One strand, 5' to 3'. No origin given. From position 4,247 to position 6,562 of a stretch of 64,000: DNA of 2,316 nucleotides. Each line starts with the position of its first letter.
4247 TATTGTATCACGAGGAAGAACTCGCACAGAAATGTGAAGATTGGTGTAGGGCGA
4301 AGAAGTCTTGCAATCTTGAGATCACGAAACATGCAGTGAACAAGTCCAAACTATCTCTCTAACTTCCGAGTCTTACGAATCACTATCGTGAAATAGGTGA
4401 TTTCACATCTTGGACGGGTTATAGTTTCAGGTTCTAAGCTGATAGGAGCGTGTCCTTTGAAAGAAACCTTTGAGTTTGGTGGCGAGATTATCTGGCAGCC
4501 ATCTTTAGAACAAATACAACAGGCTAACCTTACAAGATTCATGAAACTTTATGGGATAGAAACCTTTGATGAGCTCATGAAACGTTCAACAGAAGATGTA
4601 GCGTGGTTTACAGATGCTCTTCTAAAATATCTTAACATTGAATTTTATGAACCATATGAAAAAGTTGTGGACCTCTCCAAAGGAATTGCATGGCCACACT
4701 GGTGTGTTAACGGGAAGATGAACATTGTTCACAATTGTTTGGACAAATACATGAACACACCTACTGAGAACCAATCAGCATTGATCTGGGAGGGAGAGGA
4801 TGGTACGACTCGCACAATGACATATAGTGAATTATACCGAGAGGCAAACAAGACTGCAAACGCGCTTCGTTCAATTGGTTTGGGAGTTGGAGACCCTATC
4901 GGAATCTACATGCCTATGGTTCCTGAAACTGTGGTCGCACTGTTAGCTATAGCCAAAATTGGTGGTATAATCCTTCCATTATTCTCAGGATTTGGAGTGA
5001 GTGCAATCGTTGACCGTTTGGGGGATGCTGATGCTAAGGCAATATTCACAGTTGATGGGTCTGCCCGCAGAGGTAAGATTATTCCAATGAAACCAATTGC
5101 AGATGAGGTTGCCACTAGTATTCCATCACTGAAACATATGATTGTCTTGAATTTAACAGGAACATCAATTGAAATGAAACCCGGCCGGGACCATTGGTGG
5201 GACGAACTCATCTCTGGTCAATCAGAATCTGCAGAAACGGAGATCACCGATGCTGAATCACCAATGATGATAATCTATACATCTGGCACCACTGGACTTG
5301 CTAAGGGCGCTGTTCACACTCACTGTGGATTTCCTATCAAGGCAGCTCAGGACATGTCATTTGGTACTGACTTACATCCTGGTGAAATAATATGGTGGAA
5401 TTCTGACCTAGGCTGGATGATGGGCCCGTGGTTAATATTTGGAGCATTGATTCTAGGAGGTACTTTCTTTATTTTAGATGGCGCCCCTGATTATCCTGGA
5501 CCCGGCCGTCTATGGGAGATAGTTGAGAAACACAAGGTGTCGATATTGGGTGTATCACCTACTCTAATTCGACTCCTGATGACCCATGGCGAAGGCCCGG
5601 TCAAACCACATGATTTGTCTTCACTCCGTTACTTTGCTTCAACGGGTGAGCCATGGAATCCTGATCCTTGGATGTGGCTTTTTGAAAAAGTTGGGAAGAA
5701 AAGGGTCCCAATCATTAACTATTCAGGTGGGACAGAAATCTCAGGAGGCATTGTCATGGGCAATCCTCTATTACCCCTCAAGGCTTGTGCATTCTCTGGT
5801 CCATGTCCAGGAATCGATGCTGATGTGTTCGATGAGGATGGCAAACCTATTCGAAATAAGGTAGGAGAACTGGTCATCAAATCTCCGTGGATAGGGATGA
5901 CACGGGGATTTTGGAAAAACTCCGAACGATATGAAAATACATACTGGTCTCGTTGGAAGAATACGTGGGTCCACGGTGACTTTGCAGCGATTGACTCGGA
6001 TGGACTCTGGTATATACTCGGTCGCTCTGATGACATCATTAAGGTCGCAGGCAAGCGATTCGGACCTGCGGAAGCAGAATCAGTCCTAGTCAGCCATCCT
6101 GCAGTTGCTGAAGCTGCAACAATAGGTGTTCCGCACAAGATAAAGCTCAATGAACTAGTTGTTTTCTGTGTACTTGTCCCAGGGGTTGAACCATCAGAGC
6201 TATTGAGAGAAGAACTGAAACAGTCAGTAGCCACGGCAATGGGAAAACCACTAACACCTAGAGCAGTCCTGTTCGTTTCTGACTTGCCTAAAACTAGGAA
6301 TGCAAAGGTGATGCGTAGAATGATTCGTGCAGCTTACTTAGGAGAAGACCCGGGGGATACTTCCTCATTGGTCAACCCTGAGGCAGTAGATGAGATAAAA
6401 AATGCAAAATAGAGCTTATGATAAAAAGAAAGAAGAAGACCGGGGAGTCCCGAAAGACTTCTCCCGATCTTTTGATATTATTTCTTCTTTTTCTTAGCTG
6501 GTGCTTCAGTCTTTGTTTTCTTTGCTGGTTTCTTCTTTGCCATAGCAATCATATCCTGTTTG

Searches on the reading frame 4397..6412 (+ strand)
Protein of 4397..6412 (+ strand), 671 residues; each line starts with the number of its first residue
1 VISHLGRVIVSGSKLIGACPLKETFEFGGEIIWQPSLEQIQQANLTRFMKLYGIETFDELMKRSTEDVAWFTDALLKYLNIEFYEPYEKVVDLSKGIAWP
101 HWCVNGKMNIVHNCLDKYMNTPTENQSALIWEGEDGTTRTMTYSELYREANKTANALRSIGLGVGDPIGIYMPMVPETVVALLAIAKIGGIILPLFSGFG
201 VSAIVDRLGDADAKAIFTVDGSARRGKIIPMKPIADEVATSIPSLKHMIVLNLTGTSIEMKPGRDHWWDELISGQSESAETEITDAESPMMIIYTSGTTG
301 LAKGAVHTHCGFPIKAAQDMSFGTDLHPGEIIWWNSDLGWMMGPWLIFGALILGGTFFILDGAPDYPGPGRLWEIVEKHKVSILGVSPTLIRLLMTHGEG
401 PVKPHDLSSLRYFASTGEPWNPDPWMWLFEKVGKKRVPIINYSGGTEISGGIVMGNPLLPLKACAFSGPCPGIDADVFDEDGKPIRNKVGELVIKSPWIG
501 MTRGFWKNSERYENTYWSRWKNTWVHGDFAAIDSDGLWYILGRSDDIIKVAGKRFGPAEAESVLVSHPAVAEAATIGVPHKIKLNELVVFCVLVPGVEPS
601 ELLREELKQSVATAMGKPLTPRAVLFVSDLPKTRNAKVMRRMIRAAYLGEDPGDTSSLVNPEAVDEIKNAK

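Call 6: search_protein_families(library=pfam, proteins=[window:4397-6412:+], max_evalue=0.01)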
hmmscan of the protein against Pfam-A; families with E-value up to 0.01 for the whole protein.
window:4397-6412:+ (671 aa): 3 families
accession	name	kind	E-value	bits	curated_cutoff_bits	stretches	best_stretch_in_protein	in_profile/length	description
PF00501.34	AMP-binding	-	7.4e-73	246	29.9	1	124-506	9-384/384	AMP-binding enzyme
PF13193.12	AMP-binding_C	-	2.7e-21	76.7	24.5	1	559-637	1-76/76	AMP-binding enzyme C-terminal domain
PF16177.11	ACAS_N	-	5.6e-10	39.3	27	1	58-114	2-55/55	Acetyl-coenzyme A synthetase N-terminus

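Call 37: search_protein_families(library=ncbifam, proteins=[window:4397-6412:+], max_evalue=1)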
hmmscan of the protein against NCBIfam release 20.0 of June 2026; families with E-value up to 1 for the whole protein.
window:4397-6412:+ (671 aa): 105 families (the best 25 are shown)
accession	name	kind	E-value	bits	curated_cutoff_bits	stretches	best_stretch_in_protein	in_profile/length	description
NF001208.0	PRK00174.1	subfamily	4.8e-181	603.4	657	1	53-670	25-644/649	acetate--CoA ligase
TIGR02188.1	Ac_CoA_lig_AcsA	equivalog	5.6e-177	589.8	724.95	1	54-669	4-628/629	acetate--CoA ligase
NF002937.0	PRK03584.1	subfamily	1.6e-130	436.3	639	1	30-669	5-650/657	acetoacetate--CoA ligase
NF003313.0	PRK04319.1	equivalog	2.2e-118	396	729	1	84-658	19-572/574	acetate--CoA ligase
NF007815.0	PRK10524.1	equivalog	7.9e-116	388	955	1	56-670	3-626/629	propionate--CoA ligase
TIGR01217.1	ac_ac_CoA_syn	equivalog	1.9e-110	370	520.9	1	31-665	5-642/652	acetoacetate--CoA ligase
TIGR02316.1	propion_prpE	equivalog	4.1e-108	362.7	827.4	1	56-670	2-625/628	propionate--CoA ligase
NF004837.0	PRK06187.1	subfamily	1.1e-65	221.9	476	1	123-649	21-524/531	long-chain-fatty-acid--CoA ligase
NF047394.1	AcylCoAsynMbcS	equivalog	2.2e-62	211.4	850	1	107-645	11-518/525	acyl-CoA synthetase MbcS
NF053567.1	HBDA_AROS1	equivalog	8.3e-48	163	1000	1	105-644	9-516/523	3-hydroxybenzoate--CoA ligase HbdA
TIGR02262.1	benz_CoA_lig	subfamily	5.6e-47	160.6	375.25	1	108-645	3-507/508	benzoate-CoA ligase family protein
NF005714.0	PRK07529.1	subfamily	1.2e-43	149.5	632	1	135-645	58-574/640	acyl-CoA synthetase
TIGR01733.1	AA-adenyl-dom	subfamily_domain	2.8e-43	148.3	317.4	1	142-574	1-408/409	amino acid adenylation domain-containing protein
NF006182.0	PRK08316.1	subfamily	4.2e-43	147.6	663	1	127-647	28-517/523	fatty acyl-CoA synthetase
TIGR03098.1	ligase_PEP_1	hypoth_equivalog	4.1e-42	144.3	592.35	1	137-645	22-516/517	acyl-CoA ligase (AMP-forming), exosortase A system-associated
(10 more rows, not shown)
